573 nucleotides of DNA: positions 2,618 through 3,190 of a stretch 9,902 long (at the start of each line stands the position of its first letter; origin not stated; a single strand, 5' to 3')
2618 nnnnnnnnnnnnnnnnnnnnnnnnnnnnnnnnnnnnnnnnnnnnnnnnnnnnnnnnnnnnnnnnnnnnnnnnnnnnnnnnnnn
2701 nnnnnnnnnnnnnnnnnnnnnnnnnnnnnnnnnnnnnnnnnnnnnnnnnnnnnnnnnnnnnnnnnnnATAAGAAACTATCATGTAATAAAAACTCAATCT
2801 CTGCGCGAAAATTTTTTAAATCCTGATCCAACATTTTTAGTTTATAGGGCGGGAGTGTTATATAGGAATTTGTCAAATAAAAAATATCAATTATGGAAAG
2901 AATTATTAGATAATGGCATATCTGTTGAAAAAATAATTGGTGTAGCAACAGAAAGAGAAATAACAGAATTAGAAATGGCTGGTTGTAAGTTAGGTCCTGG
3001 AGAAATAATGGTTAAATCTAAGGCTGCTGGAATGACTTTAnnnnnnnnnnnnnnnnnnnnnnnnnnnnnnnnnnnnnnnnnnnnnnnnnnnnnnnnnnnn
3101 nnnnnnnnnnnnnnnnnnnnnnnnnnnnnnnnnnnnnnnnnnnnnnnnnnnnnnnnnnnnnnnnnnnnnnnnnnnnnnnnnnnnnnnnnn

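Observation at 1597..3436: Tandem paralogs with a kinase-type catalytic loop in which the catalytic Asp is His (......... ... IDxD)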

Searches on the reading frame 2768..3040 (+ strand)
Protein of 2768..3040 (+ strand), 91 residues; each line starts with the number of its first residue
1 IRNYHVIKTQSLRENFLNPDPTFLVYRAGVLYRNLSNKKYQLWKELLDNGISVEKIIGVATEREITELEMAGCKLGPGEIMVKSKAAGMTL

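Call 67: search_solved_structures(query=A4, max_evalue=10, show_alignments=4)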
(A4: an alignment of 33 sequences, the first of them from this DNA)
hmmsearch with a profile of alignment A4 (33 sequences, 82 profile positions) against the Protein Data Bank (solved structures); distinct sequences matched with E-value up to 10: 10.
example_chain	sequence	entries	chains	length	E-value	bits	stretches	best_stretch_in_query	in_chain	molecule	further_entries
5byo_A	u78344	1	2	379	6.4e-12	48.6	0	39-56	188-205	dTor_12x31L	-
4yxz_A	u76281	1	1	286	1e-09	41.5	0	37-56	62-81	dTor_9x31L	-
4yxy_A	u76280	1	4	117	0.0023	21.2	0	37-56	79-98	dTor_9x31L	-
8vl4_A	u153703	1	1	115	0.054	16.8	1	6-56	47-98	De novo design protein 312 parent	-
1x3l_A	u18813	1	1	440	0.65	13.4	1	38-62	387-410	hypothetical protein PH0495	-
2anu_A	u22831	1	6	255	2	11.8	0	36-62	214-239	hypothetical protein TM0559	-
2jlj_A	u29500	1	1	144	2.7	11.4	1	25-56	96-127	YOP PROTEINS TRANSLOCATION PROTEIN U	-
2jlh_A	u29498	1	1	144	2.8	11.3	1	25-56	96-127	YOP PROTEINS TRANSLOCATION PROTEIN U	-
2v5g_A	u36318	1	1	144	3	11.2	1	25-56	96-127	YSCU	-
2w0r_A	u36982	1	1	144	3.1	11.2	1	25-56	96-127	YSCU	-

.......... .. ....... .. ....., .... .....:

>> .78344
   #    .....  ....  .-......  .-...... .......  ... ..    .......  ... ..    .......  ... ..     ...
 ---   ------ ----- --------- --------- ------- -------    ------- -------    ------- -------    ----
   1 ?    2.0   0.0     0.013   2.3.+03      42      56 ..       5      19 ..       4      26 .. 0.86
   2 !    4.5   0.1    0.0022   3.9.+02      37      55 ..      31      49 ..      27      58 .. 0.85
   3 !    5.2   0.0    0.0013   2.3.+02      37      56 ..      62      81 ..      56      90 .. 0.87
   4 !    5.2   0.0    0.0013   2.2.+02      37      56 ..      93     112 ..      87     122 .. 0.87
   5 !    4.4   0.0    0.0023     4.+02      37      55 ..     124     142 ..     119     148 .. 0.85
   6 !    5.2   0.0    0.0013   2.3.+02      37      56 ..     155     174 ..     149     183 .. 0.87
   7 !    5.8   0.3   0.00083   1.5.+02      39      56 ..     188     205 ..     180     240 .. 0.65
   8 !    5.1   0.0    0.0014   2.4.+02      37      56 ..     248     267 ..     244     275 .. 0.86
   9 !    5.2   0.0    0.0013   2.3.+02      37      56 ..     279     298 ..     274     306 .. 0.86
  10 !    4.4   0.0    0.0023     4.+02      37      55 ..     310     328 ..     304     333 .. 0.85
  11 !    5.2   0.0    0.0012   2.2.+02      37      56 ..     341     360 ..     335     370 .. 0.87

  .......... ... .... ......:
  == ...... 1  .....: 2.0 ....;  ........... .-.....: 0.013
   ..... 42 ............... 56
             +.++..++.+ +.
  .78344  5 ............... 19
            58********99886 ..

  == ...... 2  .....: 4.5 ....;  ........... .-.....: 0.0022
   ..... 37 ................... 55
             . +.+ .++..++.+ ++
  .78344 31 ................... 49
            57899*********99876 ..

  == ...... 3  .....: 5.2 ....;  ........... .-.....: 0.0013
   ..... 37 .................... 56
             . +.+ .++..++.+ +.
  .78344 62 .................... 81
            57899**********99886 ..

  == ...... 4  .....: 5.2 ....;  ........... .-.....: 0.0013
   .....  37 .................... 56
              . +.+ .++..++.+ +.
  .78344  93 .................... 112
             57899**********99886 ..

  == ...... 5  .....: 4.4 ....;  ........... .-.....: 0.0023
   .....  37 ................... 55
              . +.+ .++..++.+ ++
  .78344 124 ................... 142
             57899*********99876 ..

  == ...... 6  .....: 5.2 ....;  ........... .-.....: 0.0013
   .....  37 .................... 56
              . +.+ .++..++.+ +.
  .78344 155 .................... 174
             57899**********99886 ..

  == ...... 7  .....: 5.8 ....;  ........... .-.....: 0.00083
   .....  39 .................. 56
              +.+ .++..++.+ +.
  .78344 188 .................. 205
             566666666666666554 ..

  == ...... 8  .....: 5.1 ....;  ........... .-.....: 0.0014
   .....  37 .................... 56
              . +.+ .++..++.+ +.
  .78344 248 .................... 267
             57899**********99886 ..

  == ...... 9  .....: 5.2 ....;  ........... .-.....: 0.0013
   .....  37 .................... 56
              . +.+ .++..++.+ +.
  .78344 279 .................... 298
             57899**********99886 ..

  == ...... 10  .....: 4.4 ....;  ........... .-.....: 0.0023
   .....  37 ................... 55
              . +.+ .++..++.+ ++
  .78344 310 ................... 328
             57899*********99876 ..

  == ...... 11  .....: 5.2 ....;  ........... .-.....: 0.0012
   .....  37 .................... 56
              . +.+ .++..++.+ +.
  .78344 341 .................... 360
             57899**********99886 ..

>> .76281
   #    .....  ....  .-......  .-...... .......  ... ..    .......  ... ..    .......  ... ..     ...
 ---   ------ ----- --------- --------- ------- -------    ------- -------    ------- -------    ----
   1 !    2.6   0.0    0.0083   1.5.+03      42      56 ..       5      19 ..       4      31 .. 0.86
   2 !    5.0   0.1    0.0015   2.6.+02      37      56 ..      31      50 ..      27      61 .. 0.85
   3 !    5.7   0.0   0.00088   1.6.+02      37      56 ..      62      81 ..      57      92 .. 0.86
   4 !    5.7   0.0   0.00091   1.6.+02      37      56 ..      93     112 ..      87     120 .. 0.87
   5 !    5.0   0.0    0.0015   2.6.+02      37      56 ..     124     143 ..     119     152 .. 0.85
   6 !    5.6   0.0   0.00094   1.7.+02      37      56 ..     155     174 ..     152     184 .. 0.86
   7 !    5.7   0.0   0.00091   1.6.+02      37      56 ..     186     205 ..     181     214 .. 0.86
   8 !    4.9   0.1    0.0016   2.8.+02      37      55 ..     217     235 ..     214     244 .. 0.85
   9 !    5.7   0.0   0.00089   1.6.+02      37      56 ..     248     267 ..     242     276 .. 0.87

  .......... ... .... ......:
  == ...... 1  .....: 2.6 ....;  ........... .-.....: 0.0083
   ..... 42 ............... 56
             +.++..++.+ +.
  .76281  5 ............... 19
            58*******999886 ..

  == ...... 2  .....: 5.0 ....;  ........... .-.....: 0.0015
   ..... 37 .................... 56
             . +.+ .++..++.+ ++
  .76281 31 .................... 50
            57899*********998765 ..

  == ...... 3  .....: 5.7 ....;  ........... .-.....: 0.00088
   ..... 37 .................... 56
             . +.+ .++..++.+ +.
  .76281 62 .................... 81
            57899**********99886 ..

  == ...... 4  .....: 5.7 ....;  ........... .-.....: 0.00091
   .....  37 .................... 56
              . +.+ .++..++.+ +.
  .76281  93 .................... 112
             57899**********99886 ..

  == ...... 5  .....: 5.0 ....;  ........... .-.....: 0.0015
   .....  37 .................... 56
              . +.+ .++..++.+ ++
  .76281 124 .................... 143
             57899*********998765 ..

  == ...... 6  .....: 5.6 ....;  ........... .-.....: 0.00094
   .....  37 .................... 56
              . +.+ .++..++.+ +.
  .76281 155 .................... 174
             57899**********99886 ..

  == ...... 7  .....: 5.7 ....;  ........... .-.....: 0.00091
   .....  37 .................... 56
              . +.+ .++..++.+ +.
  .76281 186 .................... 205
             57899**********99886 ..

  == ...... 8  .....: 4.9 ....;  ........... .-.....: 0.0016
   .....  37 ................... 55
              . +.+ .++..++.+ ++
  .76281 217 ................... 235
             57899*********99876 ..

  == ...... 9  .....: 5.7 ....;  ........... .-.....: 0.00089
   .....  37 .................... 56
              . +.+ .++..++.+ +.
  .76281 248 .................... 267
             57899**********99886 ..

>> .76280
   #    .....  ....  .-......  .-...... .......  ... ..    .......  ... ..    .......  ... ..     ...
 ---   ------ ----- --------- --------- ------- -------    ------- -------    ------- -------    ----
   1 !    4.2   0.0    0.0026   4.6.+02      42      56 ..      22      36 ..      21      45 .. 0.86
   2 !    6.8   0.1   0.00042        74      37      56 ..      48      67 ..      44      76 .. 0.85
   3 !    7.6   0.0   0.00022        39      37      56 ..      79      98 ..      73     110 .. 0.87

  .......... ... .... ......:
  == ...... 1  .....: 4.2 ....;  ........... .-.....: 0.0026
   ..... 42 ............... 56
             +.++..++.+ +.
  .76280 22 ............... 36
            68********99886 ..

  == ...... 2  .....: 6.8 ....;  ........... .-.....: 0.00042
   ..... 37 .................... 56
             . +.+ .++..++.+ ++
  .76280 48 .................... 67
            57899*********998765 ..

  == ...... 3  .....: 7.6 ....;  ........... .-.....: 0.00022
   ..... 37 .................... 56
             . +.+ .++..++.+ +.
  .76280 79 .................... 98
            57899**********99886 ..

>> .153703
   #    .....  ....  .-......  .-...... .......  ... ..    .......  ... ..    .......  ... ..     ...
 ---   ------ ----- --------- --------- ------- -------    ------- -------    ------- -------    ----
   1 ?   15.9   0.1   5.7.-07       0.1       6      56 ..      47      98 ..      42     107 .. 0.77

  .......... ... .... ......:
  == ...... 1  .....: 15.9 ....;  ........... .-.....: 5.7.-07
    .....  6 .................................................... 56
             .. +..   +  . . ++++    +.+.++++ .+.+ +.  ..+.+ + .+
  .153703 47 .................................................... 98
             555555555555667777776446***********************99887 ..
